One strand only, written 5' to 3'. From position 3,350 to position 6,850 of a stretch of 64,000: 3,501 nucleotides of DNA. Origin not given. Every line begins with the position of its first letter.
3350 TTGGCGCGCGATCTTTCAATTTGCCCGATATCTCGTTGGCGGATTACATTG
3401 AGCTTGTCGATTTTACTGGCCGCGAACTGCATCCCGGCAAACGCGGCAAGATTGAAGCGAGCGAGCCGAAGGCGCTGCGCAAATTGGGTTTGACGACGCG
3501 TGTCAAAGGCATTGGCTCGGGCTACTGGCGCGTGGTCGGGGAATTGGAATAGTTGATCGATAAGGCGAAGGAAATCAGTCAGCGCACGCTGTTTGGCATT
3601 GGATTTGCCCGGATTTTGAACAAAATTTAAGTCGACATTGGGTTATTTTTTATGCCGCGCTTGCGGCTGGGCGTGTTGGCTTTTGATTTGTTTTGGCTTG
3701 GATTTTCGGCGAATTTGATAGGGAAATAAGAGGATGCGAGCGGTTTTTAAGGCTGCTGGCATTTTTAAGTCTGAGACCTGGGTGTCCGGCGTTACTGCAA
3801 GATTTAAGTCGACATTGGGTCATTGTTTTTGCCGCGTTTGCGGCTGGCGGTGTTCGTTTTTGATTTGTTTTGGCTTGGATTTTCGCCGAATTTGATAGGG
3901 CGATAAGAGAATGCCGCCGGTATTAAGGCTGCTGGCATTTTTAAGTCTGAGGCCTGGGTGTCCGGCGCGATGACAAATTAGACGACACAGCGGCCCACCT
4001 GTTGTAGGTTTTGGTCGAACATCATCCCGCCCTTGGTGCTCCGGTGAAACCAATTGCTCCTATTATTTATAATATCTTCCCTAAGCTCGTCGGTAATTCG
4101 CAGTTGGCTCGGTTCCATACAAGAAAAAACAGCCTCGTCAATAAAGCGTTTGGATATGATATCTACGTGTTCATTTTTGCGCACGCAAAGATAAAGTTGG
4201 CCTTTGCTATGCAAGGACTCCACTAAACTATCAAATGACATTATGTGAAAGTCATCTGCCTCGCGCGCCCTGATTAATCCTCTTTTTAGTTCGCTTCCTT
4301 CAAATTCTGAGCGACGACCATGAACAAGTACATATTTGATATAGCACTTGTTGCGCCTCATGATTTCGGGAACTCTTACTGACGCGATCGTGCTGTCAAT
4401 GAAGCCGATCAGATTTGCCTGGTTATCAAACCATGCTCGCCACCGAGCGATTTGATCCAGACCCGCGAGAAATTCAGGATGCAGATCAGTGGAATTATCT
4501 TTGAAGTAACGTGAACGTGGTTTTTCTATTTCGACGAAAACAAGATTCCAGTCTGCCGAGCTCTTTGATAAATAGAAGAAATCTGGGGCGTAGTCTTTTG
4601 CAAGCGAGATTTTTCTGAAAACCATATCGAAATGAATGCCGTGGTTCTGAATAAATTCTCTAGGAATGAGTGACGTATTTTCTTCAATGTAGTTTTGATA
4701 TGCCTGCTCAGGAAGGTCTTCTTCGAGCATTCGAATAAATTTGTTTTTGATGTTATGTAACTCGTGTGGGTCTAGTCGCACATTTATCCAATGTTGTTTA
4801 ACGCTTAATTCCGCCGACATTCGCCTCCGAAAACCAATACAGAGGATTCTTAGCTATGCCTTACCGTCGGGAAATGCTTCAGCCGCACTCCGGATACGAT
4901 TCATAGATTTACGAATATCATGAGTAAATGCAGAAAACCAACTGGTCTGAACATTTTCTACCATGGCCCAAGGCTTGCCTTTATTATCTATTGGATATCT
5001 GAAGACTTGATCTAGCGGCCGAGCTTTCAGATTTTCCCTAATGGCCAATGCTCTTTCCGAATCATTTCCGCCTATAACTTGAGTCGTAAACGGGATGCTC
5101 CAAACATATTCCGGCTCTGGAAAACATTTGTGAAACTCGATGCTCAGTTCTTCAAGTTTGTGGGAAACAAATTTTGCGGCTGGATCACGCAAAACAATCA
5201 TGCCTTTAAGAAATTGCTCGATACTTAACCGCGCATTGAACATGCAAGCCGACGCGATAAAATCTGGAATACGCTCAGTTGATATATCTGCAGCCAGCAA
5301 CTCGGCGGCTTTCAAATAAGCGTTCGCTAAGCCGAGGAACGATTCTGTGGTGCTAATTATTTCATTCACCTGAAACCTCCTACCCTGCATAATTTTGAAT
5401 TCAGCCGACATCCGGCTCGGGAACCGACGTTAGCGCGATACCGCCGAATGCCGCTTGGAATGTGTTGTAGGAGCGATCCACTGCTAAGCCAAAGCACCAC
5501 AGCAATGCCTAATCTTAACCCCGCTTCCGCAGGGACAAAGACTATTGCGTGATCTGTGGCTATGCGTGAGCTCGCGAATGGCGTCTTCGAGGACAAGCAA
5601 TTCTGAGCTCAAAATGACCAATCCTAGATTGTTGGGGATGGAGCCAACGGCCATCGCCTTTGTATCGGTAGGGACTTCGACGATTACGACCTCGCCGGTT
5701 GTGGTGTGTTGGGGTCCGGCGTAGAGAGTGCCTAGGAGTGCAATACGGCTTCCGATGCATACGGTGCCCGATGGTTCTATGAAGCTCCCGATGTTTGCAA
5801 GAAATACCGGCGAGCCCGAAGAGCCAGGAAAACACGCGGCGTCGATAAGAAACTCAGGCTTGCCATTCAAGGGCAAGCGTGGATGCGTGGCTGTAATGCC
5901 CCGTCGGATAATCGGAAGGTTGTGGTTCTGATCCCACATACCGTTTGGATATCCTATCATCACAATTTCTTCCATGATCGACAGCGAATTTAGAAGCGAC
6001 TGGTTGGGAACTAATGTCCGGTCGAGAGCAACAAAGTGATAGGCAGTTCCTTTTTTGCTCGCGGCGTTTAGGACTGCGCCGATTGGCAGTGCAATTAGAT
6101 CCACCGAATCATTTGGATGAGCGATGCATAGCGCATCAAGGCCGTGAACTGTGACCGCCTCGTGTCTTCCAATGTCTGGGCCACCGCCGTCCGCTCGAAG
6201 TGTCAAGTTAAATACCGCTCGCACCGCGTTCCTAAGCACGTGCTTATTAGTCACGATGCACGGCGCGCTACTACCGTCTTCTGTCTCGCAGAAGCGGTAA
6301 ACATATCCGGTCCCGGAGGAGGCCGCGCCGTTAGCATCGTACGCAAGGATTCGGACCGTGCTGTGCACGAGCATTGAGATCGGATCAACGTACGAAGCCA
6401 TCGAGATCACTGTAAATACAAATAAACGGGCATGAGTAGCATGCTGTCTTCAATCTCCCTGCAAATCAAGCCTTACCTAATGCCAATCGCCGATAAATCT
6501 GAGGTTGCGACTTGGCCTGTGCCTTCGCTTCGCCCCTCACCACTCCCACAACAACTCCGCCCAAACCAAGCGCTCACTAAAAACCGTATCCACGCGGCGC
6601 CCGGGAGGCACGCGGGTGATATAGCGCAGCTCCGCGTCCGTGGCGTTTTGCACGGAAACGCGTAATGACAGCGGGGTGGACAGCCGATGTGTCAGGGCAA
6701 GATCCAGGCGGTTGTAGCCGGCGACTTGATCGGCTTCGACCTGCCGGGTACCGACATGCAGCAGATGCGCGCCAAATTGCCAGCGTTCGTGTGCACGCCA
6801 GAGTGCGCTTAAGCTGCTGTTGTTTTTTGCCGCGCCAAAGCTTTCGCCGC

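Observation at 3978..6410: SEC-C-tailed cytoplasmic protease + HEPN-like protein + DUF4263 (Shedu-type) nuclease: candidate three-gene anti-phage cassette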

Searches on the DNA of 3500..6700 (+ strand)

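Call 69: search_dna_similar(query=window:3500-6700:+, collection=plasmids, mode=distant)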
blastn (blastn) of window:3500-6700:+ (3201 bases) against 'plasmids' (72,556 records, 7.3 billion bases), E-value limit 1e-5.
Records with a match: 64; places in all: 65; records where one place covers at least 80% of the query: 0.
Best place of each record, by identity: 60-80% 64.
By first word of the organism name: Escherichia 28; Salmonella 22; Klebsiella 5; Serratia 4; Citrobacter 2; Enterobacter 2; Kosakonia 1.
By predicted mobility (MOB-suite, as given by PLSDB): conjugative 59; non-mobilizable 5.
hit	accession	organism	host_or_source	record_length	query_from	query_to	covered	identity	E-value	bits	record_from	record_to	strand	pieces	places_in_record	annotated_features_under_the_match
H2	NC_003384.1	Salmonella enterica subsp. enterica serovar Typhi str. CT18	-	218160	726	1201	9%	73.2%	3e-19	174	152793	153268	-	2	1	Shedu immune nuclease family protein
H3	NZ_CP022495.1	Salmonella enterica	-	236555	726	1201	9%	73.2%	3e-19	174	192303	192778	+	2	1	Shedu immune nuclease family protein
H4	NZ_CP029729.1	Citrobacter sp. CRE-46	-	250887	726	1201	9%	73.2%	3e-19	174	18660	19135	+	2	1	Shedu immune nuclease family protein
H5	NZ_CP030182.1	Salmonella enterica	-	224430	726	1201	9%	73.2%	3e-19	174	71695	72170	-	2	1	Shedu immune nuclease family protein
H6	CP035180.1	Klebsiella pneumoniae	Homo sapiens,blood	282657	726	1201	9%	73.2%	3e-19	174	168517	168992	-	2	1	none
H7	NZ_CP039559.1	Salmonella enterica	Homo sapiens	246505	726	1201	9%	73.2%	3e-19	174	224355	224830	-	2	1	Shedu immune nuclease family protein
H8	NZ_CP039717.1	Salmonella enterica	Homo sapiens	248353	726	1201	9%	73.2%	3e-19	174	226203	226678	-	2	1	Shedu immune nuclease family protein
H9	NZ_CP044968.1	Salmonella enterica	Homo sapiens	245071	726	1201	9%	73.2%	3e-19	174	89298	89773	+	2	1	Shedu immune nuclease family protein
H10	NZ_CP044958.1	Salmonella enterica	Homo sapiens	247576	726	1201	9%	73.2%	3e-19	174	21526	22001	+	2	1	Shedu immune nuclease family protein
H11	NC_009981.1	Salmonella enterica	-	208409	726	1201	9%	73.2%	3e-19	174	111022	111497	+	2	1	Shedu immune nuclease family protein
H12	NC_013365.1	Escherichia coli O111:H- str. 11128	-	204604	726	1201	9%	73.2%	3e-19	174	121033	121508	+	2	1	Shedu immune nuclease family protein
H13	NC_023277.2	Escherichia coli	-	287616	726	1201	9%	73.2%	3e-19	174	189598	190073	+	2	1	Shedu immune nuclease family protein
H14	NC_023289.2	Escherichia coli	-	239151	726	1201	9%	73.2%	3e-19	174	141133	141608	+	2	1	Shedu immune nuclease family protein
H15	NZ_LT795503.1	Escherichia coli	Sus scrofa domestica,pig feces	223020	726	1201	9%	73.2%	3e-19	174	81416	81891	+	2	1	Shedu immune nuclease family protein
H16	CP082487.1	Salmonella enterica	Animal-Turkey-Young Turkey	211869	726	1201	9%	73.2%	3e-19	174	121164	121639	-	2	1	DUF4263 domain-containing protein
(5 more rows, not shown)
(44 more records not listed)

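Call 70: get_annotated_region(hit=H2, flank=5000)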
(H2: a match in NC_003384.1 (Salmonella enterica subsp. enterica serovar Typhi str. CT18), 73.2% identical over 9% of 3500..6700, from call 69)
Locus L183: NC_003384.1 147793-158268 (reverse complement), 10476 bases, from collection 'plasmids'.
description: Salmonella enterica subsp. enterica serovar Typhi str. CT18 plasmid pHCM1, complete sequence
organism: Salmonella enterica subsp. enterica serovar Typhi str. CT18 (NCBI taxid 220341)
taxonomy: Bacteria; Pseudomonadota; Gammaproteobacteria; Enterobacterales; Enterobacteriaceae; Salmonella; Salmonella enterica; Salmonella enterica subsp. enterica serovar Typhi str. CT18
host: -; source: -; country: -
typing (MOB-suite, as given by PLSDB): conjugative; replicon IncFIA,IncQ1; relaxase MOBH; mating-pair formation MPF_F
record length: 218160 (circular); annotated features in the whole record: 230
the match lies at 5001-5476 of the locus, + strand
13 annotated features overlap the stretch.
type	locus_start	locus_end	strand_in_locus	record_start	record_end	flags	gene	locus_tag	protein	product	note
CDS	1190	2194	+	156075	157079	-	-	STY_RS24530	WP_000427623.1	IS110-like element IS4321 family transposase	GO:0006313 - DNA transposition [Evidence IEA]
CDS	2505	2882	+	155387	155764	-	-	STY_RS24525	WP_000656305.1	GNAT family N-acetyltransferase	-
CDS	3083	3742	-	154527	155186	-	-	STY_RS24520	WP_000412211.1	type A-1 chloramphenicol O-acetyltransferase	-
predicted_resistance_gene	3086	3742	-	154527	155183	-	catA1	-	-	type A-1 chloramphenicol O-acetyltransferase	predicted by amrfinderplus; class PHENICOL; identity 100.0%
CDS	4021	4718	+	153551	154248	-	-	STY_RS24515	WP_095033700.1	IS1-like element IS1B family transposase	GO:0006313 - DNA transposition [Evidence IEA]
CDS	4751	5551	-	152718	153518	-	-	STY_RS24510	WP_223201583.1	Shedu immune nuclease family protein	-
CDS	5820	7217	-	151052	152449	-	-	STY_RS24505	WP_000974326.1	ISNCY family transposase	-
CDS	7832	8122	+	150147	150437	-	-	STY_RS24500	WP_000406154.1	hypothetical protein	-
CDS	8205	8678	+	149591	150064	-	-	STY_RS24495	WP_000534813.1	hypothetical protein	-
CDS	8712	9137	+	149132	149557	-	-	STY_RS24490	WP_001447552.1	hypothetical protein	-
CDS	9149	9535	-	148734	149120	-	-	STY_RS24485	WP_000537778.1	hypothetical protein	-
CDS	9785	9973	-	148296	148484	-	-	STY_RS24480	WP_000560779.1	hypothetical protein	-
CDS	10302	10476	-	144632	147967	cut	-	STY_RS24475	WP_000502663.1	hypothetical protein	-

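Call 91: get_annotated_region(hit=H12, flank=3000)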
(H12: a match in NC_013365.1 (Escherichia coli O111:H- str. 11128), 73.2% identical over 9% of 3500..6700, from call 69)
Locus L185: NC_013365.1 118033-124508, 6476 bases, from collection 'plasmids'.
description: Escherichia coli O111:H- str. 11128 plasmid pO111_1, complete sequence
organism: Escherichia coli O111:H- str. 11128 (NCBI taxid 585396)
taxonomy: Bacteria; Pseudomonadota; Gammaproteobacteria; Enterobacterales; Enterobacteriaceae; Escherichia; Escherichia coli; Escherichia coli O111:H- str. 11128
host: -; source: -; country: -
typing (MOB-suite, as given by PLSDB): conjugative; replicon IncHI1B,IncQ1; relaxase MOBH; mating-pair formation MPF_F
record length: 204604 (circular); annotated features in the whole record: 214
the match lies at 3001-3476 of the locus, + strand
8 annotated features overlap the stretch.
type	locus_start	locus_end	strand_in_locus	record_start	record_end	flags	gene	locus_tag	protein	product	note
CDS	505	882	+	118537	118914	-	-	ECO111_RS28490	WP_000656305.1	GNAT family N-acetyltransferase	-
CDS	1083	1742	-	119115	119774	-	-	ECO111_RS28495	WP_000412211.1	type A-1 chloramphenicol O-acetyltransferase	-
predicted_resistance_gene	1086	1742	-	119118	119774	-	catA1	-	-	type A-1 chloramphenicol O-acetyltransferase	predicted by amrfinderplus; class PHENICOL; identity 100.0%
CDS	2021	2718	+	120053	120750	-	-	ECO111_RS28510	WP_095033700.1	IS1-like element IS1B family transposase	GO:0006313 - DNA transposition [Evidence IEA]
CDS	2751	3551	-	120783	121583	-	-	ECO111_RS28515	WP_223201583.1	Shedu immune nuclease family protein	-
CDS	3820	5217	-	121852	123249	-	-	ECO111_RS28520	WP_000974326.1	ISNCY family transposase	-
CDS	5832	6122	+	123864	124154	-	-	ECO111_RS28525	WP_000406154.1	hypothetical protein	-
CDS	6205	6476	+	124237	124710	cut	-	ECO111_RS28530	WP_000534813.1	hypothetical protein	-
